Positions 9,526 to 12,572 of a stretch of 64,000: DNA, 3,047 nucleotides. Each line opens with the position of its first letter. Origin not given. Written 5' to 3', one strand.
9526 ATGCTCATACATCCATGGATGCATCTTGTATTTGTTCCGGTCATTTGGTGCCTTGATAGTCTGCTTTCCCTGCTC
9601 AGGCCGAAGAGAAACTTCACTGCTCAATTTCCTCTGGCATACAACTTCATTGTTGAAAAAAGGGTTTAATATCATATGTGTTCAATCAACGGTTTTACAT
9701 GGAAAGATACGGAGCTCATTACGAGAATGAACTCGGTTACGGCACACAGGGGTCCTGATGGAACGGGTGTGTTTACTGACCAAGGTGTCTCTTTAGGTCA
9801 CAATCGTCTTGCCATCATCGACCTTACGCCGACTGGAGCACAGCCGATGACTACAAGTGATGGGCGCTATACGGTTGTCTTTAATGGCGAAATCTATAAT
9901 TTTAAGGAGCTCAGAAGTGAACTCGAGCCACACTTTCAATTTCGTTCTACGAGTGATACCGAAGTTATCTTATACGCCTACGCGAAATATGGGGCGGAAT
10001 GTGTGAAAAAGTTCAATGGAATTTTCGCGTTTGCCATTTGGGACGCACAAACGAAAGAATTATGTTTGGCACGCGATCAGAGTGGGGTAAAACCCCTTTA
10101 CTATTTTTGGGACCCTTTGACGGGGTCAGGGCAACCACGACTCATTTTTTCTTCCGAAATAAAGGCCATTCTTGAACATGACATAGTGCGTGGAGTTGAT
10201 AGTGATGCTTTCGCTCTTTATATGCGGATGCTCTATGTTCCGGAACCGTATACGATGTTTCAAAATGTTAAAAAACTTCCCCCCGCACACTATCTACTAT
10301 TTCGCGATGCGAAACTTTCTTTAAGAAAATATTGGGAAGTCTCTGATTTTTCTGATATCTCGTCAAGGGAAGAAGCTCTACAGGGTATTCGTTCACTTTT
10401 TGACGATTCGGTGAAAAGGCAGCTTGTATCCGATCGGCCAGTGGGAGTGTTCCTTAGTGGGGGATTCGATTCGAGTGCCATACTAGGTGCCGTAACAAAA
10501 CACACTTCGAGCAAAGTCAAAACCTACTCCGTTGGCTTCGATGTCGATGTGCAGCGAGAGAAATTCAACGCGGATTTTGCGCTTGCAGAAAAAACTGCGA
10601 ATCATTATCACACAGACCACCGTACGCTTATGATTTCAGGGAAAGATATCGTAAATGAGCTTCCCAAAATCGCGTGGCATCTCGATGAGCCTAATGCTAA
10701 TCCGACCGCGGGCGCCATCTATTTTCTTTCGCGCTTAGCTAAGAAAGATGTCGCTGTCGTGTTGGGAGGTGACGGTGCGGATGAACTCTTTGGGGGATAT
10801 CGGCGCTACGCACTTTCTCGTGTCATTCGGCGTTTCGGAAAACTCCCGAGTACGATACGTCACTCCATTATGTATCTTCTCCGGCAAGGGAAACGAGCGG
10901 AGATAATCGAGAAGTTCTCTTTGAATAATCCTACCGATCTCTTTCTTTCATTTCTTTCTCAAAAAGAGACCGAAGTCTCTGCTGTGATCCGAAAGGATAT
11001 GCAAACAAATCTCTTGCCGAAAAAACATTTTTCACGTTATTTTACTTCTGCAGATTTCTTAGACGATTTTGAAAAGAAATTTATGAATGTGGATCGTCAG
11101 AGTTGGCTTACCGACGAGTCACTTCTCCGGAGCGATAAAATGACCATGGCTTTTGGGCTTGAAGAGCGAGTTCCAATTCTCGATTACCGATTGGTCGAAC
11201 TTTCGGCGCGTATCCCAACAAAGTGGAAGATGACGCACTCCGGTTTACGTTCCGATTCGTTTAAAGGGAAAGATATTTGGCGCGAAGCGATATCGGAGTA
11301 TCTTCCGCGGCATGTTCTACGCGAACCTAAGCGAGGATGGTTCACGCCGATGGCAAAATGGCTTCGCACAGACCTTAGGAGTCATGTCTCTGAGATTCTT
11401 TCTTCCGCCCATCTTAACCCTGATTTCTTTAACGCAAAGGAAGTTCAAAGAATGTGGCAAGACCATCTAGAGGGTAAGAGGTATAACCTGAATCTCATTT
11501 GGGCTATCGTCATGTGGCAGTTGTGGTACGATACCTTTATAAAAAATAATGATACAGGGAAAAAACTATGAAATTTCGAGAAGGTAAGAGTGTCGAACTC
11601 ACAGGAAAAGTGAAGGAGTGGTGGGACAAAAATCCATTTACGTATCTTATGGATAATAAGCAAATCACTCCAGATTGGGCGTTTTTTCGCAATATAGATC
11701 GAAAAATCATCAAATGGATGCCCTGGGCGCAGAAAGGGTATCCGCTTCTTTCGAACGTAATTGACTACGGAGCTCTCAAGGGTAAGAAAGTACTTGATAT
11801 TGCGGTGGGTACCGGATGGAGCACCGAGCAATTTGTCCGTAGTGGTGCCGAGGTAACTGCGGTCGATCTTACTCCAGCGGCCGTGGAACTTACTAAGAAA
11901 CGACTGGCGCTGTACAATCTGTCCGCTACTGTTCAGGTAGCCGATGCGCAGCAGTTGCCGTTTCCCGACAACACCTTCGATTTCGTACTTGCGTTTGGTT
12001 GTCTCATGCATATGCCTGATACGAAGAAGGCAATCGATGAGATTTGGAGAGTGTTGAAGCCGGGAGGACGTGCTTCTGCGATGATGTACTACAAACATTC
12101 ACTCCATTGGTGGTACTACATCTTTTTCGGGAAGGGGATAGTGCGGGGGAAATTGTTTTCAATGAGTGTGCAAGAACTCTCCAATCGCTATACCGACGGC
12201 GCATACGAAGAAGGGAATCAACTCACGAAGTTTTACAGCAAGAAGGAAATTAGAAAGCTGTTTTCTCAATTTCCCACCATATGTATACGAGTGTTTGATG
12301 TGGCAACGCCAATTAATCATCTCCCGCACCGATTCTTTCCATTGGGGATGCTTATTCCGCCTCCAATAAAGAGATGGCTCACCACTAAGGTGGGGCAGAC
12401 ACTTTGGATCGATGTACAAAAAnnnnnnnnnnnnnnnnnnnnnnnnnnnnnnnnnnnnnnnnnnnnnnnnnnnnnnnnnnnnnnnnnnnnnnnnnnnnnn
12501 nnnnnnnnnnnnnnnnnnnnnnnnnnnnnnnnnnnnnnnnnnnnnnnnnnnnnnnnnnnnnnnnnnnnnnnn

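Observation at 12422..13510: Exostosin/GT47-like glycosyltransferase in a prokaryotic glycan cluster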

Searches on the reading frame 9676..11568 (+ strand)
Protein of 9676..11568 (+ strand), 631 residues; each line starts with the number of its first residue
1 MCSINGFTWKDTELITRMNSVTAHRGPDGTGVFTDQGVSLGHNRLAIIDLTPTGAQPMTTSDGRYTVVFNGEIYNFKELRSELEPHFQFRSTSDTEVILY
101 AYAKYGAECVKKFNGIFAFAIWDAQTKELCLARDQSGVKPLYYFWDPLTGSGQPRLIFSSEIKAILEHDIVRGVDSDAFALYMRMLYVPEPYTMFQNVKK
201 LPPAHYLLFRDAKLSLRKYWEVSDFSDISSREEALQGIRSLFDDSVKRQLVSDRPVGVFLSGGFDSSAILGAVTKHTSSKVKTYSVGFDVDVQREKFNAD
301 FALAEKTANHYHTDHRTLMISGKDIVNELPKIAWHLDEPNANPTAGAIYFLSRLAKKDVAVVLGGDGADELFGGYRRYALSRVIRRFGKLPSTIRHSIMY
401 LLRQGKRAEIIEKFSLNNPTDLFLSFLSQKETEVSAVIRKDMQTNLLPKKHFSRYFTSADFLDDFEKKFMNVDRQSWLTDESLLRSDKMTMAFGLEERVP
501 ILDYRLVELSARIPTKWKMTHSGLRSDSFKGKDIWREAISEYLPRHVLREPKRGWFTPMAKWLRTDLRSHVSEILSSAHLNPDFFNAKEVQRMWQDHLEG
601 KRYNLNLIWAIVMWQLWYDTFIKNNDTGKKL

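Call 6: search_protein_families(library=pfam, proteins=[window:9676-11568:+], max_evalue=0.001)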
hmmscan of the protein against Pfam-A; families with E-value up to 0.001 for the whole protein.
window:9676-11568:+ (631 aa): 4 families
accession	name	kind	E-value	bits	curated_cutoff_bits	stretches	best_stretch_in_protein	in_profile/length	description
PF00733.27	Asn_synthase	-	1.7e-84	284.9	21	1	238-618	2-353/354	Asparagine synthase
PF13537.11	GATase_7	-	1.2e-44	151.6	25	1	42-166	1-122/123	Glutamine amidotransferase domain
PF13522.11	GATase_6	-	2.5e-42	144.4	27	1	27-161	1-130/130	Glutamine amidotransferase domain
PF12481.13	DUF3700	-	0.0001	22.3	27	1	68-145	80-161/228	Aluminium induced protein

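Call 55: search_protein_families(library=ncbifam, proteins=[window:9676-11568:+], max_evalue=0.00001)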
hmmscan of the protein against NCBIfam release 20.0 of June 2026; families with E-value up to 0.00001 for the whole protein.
window:9676-11568:+ (631 aa): 9 families
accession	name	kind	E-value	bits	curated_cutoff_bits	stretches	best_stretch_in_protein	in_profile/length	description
TIGR01536.1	asn_synth_AEB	equivalog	2.2e-138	462.5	267.1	1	2-554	1-516/517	asparagine synthase (glutamine-hydrolyzing)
TIGR03108.1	eps_aminotran_1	hypoth_equivalog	2.1e-134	449.5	816.9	1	9-615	15-622/628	XrtA/PEP-CTERM system amidotransferase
TIGR03104.1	trio_amidotrans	equivalog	1.3e-117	393.5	570.1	1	10-619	15-587/589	N-acetylglutaminylglutamine amidotransferase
NF006949.0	PRK09431.1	equivalog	3.6e-93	313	499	3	1-167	1-167/554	asparagine synthase B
NF033535.1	lass_lactam_cya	exception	1.6e-69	235.1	525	2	11-377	16-382/668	lasso peptide isopeptide bond-forming cyclase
NF033561.1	macrolact_Ik_Al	subfamily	1e-12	47.5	300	1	120-385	84-343/561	albusnodin/ikarugamycin family macrolactam cyclase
TIGR01135.1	glmS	equivalog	1.5e-10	40.2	418.05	1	37-168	65-200/607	glutamine--fructose-6-phosphate transaminase (isomerizing)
NF001484.0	PRK00331.1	subfamily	1.1e-09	37.3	381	1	37-167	66-200/601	isomerizing glutamine--fructose-6-phosphate transaminase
TIGR01134.1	purF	equivalog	2.6e-09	36.9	350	1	38-177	66-212/432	amidophosphoribosyltransferase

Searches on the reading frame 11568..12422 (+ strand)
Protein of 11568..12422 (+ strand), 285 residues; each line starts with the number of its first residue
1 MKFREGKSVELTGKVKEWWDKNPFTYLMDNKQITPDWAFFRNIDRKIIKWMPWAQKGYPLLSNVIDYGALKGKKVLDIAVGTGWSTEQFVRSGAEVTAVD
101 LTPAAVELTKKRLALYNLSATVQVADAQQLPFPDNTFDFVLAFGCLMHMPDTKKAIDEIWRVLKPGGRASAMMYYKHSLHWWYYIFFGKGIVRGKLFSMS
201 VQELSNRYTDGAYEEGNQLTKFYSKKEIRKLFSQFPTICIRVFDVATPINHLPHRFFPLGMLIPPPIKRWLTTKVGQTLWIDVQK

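Call 6: search_protein_families(library=pfam, proteins=[window:11568-12422:+], max_evalue=0.001)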
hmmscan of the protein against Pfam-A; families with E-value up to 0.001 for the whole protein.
window:11568-12422:+ (285 aa): 9 families
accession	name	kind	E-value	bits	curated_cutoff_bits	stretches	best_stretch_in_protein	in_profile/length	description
PF08241.18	Methyltransf_11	-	1.5e-26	93.3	21.2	1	76-169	1-93/95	Methyltransferase domain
PF13649.12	Methyltransf_25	-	4.2e-25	88.7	27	1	75-167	1-97/97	Methyltransferase domain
PF13847.12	Methyltransf_31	-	4.5e-17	62.5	27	1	71-170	3-108/145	Methyltransferase domain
PF08242.18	Methyltransf_12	-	1.9e-15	57.8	30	1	76-168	1-97/98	Methyltransferase domain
PF01209.24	Ubie_methyltran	-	5.2e-15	55.9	20.1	1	68-177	44-157/233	ubiE/COQ5 methyltransferase family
PF13489.12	Methyltransf_23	-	3.2e-14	53.4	27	1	70-233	21-155/164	Methyltransferase domain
PF03141.22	Methyltransf_29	-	0.00029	20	23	1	73-167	119-213/506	Putative S-adenosyl-L-methionine-dependent methyltransferase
PF05148.21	Methyltransf_8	-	0.00045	20.6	27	1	113-168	99-153/219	Hypothetical methyltransferase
PF06325.19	PrmA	-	0.00091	19.2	22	0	66-168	156-255/296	Ribosomal protein L11 methyltransferase (PrmA)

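Call 55: search_protein_families(library=ncbifam, proteins=[window:11568-12422:+], max_evalue=0.00001)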
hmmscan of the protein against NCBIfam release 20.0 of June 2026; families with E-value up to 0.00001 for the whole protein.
window:11568-12422:+ (285 aa): 33 families (the best 25 are shown)
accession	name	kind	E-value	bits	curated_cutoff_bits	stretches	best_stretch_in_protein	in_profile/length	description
TIGR01934.1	MenG_MenH_UbiE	subfamily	1.1e-19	70.6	158.35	1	69-182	37-152/223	ubiquinone/menaquinone biosynthesis methyltransferase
NF001241.0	PRK00216.1-2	equivalog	6.2e-19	68.5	327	1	71-179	51-155/231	demethylmenaquinone methyltransferase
NF001240.0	PRK00216.1-1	equivalog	3.4e-17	62.3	378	1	69-176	61-173/251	bifunctional demethylmenaquinone methyltransferase/2-methoxy-6-polyprenyl-1,4-benzoquinol methylase UbiE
NF047649.1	MTase_UXPK_star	exception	5.8e-17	61.6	460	1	66-169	71-179/283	methyltransferase/UXPK-star double selenoprotein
NF001244.0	PRK00216.1-5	equivalog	1.5e-15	57.1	216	1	69-182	46-164/236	bifunctional demethylmenaquinone methyltransferase/2-methoxy-6-polyprenyl-1,4-benzoquinol methylase UbiE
NF045823.1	PthPhpthDimycoMt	equivalog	2.9e-15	56.1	300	1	70-168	65-163/256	phthiotriol/phenolphthiotriol dimycocerosates methyltransferase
NF041537.1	ArsM_AhpD_UU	exception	2.9e-15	55.9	510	1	63-168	67-177/345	arsenite methyltransferase/AhpD domain selenoprotein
NF045667.1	MTase_DVU1556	equivalog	5e-15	55.5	155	1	70-168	21-116/213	DVU_1556 family methyltransferase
NF001243.0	PRK00216.1-4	equivalog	8.2e-15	54.8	235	1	71-234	47-210/237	demethylmenaquinone methyltransferase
NF045882.1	PLipidMtase_Leg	equivalog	8.3e-15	55.1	390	1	56-168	27-140/207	phospholipid N-methyltransferase PmtA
NF045825.1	FAmtase_mtf2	equivalog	1e-14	54.4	400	1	69-168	56-155/248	fatty-acid O-methyltransferase Mtf2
NF041536.1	ArsM_DUF2284_UU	exception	1.1e-14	53.6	575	1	63-168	67-177/459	arsenite methyltransferase/DUF2284 domain selenoprotein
NF052510.1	methyltran_MpqE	exception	1.5e-14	54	335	1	70-182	45-162/234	methyl-plastoquinone biosynthesis methyltransferase MpqE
TIGR02072.1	BioC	equivalog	9e-14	51.9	184.95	1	62-180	25-141/244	malonyl-ACP O-methyltransferase BioC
TIGR02752.1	MenG_heptapren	equivalog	1.2e-13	51.2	419.85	1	71-206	45-188/231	demethylmenaquinone methyltransferase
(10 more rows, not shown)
